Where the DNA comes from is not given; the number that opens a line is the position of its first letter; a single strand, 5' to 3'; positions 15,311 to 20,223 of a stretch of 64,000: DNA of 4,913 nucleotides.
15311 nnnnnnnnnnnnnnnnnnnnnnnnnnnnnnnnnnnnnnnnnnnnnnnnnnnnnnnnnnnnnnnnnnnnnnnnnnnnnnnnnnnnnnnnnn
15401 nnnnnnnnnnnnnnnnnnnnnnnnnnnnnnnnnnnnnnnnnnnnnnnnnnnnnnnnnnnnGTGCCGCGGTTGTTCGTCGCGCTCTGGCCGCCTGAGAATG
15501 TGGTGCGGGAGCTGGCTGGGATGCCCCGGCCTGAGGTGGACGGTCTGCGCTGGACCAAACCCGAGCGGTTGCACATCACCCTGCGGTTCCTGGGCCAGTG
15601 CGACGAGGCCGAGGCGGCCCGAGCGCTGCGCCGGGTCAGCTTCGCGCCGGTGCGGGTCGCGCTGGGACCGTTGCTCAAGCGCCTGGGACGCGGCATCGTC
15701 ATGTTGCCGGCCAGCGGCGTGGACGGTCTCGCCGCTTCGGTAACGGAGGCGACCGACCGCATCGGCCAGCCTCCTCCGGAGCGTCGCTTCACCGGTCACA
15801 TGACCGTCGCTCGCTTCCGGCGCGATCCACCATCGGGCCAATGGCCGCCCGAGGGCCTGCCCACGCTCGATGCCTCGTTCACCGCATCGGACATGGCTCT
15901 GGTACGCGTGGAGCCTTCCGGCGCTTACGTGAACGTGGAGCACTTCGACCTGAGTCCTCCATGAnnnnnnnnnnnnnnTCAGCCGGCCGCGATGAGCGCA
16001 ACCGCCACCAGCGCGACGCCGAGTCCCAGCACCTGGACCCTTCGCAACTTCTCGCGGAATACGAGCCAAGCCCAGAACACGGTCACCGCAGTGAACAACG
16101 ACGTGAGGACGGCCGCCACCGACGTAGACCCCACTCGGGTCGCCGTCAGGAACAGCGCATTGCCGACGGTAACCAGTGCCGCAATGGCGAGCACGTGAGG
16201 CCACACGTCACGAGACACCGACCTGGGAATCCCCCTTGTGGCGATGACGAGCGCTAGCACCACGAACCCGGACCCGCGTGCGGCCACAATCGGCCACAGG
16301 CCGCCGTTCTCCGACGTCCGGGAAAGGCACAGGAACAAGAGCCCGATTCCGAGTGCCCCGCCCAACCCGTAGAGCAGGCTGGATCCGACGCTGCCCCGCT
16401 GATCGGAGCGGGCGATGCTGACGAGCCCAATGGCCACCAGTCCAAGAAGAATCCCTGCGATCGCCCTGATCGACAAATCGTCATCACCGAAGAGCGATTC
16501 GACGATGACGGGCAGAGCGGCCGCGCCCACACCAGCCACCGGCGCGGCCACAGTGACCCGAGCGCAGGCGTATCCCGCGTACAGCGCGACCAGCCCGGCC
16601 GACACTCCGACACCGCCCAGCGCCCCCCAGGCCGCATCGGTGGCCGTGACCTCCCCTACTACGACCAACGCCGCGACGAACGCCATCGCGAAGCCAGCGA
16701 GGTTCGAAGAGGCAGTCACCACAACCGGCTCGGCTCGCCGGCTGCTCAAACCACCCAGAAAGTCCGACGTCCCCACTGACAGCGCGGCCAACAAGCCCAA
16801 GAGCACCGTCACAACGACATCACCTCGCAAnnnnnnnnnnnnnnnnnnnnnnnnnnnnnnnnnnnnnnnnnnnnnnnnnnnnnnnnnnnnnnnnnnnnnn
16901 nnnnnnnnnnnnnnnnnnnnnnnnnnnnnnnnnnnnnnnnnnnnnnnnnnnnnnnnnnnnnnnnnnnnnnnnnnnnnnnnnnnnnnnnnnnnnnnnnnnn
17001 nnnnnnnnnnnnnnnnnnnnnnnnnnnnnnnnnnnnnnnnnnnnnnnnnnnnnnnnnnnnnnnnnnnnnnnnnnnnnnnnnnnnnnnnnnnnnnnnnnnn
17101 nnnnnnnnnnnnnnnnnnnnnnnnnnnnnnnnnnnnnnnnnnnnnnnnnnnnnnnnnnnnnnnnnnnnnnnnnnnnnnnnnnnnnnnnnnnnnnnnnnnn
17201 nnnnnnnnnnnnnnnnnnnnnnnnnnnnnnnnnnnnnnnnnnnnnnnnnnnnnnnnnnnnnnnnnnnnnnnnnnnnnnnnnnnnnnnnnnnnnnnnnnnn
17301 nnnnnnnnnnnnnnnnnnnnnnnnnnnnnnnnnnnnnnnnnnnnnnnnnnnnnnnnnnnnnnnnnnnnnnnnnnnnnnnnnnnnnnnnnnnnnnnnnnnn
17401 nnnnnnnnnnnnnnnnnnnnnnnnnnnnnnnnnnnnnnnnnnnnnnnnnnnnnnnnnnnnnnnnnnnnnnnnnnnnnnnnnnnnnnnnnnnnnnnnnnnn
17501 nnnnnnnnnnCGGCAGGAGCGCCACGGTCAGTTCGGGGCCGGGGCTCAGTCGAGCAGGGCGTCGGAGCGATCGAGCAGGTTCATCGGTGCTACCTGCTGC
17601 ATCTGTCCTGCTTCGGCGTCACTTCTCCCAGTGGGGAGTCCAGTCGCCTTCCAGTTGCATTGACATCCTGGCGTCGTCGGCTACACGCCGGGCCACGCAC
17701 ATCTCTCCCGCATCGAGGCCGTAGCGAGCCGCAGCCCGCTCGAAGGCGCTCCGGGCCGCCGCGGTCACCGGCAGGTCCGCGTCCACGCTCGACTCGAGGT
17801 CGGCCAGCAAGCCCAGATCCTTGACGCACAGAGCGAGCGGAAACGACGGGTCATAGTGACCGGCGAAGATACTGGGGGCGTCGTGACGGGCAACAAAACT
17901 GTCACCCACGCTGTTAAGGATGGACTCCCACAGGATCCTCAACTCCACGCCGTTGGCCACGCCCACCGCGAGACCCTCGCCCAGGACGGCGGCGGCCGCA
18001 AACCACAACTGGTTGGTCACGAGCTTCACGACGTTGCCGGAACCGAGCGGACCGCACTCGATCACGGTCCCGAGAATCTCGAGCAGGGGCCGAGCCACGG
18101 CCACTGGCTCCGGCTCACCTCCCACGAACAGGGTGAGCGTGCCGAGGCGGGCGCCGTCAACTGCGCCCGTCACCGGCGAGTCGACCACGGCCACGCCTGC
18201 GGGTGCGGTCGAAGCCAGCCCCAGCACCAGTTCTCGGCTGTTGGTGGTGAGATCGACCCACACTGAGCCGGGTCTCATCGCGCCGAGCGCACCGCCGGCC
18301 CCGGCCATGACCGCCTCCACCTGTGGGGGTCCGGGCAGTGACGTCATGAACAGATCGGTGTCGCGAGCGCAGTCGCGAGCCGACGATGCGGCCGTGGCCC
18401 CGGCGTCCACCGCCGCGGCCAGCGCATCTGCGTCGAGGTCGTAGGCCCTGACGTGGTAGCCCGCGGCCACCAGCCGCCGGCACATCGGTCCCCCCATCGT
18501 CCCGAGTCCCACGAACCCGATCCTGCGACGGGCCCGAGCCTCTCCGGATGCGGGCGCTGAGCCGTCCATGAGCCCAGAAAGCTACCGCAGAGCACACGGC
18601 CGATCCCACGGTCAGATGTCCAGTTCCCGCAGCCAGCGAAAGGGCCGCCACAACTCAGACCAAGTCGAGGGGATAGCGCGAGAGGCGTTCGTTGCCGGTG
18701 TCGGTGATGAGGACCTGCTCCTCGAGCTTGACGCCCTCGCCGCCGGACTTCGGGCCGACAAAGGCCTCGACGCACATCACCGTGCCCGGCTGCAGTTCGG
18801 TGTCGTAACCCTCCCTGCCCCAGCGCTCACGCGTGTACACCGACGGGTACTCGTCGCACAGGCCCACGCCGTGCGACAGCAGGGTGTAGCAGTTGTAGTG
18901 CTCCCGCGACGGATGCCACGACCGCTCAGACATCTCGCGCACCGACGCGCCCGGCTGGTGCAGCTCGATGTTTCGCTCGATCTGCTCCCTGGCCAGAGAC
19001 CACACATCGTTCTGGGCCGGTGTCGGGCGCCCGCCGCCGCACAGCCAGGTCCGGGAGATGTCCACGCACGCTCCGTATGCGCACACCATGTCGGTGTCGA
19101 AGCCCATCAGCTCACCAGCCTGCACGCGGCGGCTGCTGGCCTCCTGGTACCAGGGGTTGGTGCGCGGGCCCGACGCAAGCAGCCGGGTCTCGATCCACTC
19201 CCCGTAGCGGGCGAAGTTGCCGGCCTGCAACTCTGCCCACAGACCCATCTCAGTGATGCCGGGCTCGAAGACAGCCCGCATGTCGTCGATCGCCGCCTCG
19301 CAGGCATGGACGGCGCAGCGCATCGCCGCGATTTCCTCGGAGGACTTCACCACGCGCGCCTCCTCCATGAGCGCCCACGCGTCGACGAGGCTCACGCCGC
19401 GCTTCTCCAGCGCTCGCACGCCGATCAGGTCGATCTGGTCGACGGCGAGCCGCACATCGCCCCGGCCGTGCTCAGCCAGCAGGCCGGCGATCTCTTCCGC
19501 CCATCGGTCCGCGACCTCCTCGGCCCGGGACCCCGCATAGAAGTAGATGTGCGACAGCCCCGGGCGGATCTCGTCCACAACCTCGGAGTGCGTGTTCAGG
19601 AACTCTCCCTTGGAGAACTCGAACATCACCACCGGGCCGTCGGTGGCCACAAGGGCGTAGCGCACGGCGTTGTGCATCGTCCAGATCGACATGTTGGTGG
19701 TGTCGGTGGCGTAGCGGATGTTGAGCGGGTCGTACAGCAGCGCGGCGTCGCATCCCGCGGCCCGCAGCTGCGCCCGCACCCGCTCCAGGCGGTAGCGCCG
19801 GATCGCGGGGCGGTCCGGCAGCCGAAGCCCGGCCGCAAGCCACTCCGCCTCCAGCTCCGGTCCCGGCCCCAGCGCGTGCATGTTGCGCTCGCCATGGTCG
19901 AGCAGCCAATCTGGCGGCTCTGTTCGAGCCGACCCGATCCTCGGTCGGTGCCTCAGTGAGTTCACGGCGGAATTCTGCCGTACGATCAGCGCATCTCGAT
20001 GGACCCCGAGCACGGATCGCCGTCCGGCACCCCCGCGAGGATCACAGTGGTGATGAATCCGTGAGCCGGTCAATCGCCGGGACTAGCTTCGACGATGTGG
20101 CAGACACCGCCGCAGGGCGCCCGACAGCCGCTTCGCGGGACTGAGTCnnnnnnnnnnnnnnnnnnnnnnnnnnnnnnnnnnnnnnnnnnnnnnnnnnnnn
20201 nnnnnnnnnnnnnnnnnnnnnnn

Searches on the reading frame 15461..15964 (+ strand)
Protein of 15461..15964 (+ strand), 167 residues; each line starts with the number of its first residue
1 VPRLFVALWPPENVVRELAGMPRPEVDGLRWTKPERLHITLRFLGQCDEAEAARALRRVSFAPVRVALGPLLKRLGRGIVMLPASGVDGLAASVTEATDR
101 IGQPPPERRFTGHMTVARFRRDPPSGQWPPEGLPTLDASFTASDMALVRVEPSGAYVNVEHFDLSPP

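Call 44: search_protein_families(library=pfam, proteins=[window:15461-15964:+], max_evalue=0.001)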
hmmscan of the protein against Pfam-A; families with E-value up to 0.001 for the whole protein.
window:15461-15964:+ (167 aa): 2 families
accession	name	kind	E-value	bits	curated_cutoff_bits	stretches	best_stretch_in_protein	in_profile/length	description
PF02834.22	LigT_PEase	-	1.1e-11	45.1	23.3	1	15-60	11-58/87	LigT like Phosphoesterase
PF13563.12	2_5_RNA_ligase2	-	5.4e-08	33.5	27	1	32-150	21-148/152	2'-5' RNA ligase superfamily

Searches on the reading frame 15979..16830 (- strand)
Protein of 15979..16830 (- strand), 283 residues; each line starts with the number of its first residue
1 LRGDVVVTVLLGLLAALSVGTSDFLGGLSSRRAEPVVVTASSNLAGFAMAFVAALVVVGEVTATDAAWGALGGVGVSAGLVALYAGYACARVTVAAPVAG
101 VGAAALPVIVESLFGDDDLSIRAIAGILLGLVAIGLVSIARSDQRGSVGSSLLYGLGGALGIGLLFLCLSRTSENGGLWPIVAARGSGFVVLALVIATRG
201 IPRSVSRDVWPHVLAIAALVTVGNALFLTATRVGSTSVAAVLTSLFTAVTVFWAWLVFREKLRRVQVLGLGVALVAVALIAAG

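Call 44: search_protein_families(library=pfam, proteins=[window:15979-16830:-], max_evalue=0.001)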
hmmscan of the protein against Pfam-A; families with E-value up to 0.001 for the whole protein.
window:15979-16830:- (283 aa): 1 family
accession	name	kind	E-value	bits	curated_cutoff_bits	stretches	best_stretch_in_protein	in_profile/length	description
PF00892.27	EamA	-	1.4e-17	64.7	28.2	2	151-281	3-134/135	EamA-like transporter family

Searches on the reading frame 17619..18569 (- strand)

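Call 69: search_protein_families(library=pfam, proteins=[window:17619-18569:-], max_evalue=0.0001)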
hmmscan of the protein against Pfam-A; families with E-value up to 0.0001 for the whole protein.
window:17619-18569:- (316 aa): 3 families
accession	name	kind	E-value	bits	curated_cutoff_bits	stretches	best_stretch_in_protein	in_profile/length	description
PF03446.21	NAD_binding_2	-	5.4e-36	124.5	21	1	16-171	1-157/161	NAD binding domain of 6-phosphogluconate dehydrogenase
PF14833.11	NAD_binding_11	-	1.8e-22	80.3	30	1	176-292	1-118/122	NAD-binding of NADP-dependent 3-hydroxyisobutyrate dehydrogenase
PF03807.23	F420_oxidored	-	3.9e-06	27.8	21.6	1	16-89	1-77/94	NADP oxidoreductase coenzyme F420-dependent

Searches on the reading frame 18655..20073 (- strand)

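Call 69: search_protein_families(library=pfam, proteins=[window:18655-20073:-], max_evalue=0.0001)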
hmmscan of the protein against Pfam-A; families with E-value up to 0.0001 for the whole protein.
window:18655-20073:- (472 aa): 2 families
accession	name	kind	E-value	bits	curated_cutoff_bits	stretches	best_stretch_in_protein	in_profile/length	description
PF00557.29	Peptidase_M24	-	8.4e-30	104.5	23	1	250-458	2-208/208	Metallopeptidase family M24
PF01321.24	Creatinase_N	-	8.3e-09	36.5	22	1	95-242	1-128/128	Creatinase/Prolidase N-terminal domain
